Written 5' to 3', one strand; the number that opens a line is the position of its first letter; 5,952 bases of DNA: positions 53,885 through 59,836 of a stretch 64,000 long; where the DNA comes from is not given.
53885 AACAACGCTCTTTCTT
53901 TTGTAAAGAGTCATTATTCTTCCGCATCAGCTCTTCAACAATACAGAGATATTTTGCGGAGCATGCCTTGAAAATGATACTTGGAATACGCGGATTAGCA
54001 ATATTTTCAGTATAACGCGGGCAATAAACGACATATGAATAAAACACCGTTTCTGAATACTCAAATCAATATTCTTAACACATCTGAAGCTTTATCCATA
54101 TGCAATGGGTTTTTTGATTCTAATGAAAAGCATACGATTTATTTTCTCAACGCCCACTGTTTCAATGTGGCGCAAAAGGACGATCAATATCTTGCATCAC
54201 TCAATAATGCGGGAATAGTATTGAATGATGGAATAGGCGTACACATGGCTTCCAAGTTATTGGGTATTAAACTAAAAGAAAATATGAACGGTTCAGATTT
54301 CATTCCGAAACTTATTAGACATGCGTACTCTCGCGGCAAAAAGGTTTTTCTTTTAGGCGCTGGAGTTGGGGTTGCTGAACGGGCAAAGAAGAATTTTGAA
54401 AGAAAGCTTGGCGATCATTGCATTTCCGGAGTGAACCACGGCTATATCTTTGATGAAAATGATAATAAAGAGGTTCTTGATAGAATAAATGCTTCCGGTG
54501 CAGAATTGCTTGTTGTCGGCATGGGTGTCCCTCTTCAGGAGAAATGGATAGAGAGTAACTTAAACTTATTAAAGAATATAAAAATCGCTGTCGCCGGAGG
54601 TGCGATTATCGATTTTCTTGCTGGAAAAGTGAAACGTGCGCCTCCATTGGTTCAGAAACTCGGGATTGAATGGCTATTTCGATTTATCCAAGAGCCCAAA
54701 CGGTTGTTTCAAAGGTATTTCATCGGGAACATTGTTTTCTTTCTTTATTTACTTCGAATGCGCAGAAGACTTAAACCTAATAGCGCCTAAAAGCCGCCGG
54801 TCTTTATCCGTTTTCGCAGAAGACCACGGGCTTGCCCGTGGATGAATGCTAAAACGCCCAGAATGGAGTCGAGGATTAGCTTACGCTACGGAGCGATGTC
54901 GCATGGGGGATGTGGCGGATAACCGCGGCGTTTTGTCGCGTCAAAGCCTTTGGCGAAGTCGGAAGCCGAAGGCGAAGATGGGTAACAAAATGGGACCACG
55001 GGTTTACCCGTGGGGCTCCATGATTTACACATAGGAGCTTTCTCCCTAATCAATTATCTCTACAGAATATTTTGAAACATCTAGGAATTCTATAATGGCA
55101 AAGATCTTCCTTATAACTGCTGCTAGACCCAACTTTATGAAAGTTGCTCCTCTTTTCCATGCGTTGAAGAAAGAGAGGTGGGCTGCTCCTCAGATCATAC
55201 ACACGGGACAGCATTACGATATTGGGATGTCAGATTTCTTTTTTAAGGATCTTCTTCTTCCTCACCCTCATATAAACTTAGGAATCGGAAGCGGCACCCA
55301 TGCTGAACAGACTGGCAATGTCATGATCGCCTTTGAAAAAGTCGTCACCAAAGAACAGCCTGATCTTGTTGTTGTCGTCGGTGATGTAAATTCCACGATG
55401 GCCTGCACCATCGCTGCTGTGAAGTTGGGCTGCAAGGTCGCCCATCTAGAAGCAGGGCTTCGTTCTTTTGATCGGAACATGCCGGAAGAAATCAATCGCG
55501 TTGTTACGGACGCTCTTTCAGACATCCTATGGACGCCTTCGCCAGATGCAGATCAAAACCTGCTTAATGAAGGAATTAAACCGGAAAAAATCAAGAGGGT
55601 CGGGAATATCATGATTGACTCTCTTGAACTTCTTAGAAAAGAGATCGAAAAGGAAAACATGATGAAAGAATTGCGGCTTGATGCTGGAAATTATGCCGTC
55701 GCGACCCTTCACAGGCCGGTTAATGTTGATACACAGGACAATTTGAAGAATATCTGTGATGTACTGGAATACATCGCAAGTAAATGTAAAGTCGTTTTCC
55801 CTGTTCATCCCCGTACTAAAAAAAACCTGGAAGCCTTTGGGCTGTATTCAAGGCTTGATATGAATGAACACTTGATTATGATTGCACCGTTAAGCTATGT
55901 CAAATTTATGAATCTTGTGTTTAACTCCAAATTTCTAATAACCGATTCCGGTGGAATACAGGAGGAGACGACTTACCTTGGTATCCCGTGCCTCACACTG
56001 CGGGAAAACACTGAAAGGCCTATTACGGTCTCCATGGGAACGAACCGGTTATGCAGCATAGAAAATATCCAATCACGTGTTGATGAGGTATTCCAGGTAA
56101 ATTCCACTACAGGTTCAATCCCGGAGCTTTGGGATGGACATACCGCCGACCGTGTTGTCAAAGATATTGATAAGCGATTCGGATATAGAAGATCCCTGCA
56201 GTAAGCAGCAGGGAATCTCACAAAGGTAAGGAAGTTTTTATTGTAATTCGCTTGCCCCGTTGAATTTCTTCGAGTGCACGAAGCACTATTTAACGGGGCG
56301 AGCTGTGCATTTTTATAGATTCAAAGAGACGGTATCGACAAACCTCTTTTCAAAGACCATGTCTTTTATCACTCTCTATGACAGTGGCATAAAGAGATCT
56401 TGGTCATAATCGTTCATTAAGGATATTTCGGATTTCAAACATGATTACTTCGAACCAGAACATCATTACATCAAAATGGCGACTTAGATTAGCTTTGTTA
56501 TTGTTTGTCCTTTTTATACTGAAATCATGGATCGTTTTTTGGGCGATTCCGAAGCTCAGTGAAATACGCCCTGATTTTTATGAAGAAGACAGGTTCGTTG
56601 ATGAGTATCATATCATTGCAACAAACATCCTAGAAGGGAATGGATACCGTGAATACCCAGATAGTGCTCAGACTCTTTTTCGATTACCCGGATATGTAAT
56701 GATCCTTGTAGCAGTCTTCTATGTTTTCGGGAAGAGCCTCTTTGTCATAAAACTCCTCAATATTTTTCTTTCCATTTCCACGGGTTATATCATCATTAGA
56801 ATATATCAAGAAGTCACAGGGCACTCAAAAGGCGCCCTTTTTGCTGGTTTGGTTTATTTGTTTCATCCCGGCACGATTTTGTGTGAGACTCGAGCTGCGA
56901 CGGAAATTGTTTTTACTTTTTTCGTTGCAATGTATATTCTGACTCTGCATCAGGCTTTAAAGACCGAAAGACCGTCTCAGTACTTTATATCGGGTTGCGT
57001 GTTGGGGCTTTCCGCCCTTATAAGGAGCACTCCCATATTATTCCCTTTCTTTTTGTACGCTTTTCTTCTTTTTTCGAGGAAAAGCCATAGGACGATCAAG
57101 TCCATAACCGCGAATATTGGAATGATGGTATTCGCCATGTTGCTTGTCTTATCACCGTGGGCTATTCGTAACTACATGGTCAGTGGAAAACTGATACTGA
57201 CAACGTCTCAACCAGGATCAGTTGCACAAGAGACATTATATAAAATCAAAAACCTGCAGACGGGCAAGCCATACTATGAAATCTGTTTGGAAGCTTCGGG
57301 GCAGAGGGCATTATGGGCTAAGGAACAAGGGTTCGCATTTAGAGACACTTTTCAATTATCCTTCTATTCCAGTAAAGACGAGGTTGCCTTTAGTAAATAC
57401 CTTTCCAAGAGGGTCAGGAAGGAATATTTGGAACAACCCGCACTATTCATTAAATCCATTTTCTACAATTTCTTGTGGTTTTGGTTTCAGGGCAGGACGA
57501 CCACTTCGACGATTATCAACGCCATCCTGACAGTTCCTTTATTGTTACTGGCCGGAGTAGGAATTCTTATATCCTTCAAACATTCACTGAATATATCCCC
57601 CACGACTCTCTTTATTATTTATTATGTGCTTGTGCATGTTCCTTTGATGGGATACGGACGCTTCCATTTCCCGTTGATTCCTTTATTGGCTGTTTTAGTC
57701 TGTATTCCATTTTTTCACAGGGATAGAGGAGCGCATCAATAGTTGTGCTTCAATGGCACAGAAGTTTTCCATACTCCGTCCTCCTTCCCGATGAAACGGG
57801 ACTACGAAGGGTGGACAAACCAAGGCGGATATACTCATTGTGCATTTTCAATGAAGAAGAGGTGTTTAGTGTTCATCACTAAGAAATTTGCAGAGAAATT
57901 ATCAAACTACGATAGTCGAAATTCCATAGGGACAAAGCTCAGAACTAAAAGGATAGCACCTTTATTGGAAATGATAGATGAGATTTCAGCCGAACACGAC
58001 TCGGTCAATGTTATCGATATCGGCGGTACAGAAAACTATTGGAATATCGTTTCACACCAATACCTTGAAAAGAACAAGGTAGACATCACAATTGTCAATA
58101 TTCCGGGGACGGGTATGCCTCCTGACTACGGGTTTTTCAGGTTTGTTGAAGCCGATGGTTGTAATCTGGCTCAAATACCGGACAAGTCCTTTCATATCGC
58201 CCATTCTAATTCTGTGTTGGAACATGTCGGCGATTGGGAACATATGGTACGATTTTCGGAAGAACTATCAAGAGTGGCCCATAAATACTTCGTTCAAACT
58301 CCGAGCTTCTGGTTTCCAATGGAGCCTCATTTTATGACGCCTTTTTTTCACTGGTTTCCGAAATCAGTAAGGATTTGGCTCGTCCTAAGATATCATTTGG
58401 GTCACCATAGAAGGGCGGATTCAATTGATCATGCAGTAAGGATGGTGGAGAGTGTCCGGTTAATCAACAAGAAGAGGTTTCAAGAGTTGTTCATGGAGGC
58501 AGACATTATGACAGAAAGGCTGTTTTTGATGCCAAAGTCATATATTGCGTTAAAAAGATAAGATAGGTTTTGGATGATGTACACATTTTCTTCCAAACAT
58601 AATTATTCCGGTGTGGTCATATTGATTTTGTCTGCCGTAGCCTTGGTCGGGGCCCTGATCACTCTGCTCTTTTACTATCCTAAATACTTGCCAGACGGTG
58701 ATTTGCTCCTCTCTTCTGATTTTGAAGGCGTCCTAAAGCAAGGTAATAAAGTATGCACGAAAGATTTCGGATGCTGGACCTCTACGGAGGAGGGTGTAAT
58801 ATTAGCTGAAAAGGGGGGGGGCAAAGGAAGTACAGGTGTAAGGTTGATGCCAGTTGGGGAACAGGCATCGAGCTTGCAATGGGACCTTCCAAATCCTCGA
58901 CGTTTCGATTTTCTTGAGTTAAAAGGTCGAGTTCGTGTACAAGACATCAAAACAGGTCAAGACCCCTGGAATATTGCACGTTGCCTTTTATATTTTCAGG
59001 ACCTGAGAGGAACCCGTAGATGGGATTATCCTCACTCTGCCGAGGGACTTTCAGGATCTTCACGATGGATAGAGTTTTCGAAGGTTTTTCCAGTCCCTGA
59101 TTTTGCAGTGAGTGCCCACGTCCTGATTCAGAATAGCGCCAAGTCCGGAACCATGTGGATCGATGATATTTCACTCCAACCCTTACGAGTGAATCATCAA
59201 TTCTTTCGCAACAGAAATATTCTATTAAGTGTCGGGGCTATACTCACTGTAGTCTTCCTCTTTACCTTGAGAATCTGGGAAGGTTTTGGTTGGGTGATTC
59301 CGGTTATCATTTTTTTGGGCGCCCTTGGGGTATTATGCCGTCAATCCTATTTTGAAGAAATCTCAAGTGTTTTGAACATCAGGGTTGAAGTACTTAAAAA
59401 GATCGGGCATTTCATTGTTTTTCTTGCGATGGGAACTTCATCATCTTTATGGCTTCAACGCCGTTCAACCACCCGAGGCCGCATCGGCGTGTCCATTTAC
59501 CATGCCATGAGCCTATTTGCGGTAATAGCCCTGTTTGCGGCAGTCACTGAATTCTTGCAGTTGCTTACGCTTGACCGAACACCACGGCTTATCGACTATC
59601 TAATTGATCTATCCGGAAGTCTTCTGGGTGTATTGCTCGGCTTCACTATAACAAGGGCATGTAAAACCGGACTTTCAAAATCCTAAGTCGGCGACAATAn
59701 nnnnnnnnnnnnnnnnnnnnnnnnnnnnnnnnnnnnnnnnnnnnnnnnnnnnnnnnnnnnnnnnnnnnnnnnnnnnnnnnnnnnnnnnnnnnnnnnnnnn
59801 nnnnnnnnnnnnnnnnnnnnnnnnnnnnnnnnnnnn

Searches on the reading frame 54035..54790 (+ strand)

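Call 89: search_protein_families(library=pfam, proteins=[window:54035-54790:+], max_evalue=0.000001)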
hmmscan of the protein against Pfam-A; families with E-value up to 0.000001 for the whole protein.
window:54035-54790:+ (251 aa): 1 family
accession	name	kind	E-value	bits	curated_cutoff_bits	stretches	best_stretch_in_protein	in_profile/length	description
PF03808.19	Glyco_tran_WecG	-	3.7e-57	193.2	27.4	1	60-228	2-168/168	Glycosyl transferase WecG/TagA/CpsF family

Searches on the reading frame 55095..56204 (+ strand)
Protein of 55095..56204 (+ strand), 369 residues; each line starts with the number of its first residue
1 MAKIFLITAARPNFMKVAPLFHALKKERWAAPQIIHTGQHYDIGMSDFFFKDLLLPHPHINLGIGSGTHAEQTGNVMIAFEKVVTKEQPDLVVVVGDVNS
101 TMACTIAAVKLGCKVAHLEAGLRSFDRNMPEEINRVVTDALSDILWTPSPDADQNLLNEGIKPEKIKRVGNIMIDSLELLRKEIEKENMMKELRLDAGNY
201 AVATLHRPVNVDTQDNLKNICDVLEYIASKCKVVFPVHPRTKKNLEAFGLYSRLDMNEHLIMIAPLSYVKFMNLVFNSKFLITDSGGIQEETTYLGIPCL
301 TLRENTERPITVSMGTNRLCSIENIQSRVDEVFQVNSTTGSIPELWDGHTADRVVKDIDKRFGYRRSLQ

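Call 89: search_protein_families(library=pfam, proteins=[window:55095-56204:+], max_evalue=0.000001)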
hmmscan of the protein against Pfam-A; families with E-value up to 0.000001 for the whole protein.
window:55095-56204:+ (369 aa): 1 family
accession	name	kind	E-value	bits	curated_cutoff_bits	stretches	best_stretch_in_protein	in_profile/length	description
PF02350.25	Epimerase_2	-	3.4e-102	342.3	30.6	1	23-357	2-345/347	UDP-N-acetylglucosamine 2-epimerase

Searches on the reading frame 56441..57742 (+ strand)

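Call 86: search_protein_families(library=pfam, proteins=[window:56441-57742:+], max_evalue=0.00001)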
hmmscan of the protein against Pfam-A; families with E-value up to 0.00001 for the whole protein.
window:56441-57742:+ (433 aa): 1 family
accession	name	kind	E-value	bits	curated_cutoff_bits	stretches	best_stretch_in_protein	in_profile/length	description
PF13231.12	PMT_2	-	2.1e-16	61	26.1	1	86-240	7-157/160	Dolichyl-phosphate-mannose-protein mannosyltransferase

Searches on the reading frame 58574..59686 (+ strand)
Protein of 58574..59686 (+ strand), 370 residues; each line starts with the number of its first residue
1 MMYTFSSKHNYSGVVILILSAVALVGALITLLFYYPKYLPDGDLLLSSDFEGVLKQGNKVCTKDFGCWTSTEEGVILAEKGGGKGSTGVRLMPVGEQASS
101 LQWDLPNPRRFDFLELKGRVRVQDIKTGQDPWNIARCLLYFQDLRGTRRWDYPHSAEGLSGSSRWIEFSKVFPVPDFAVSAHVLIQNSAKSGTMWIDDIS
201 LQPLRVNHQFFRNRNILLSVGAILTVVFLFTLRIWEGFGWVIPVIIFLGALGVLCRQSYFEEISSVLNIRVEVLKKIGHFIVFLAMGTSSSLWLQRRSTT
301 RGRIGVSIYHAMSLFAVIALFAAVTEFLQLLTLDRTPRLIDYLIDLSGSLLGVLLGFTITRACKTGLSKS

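Call 86: search_protein_families(library=pfam, proteins=[window:58574-59686:+], max_evalue=0.00001)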
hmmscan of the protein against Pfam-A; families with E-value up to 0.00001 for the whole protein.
window:58574-59686:+ (370 aa): 1 family
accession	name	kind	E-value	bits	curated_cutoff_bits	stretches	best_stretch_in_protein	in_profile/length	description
PF04892.17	VanZ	-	2.2e-07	32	30.1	1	260-357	39-123/126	VanZ like family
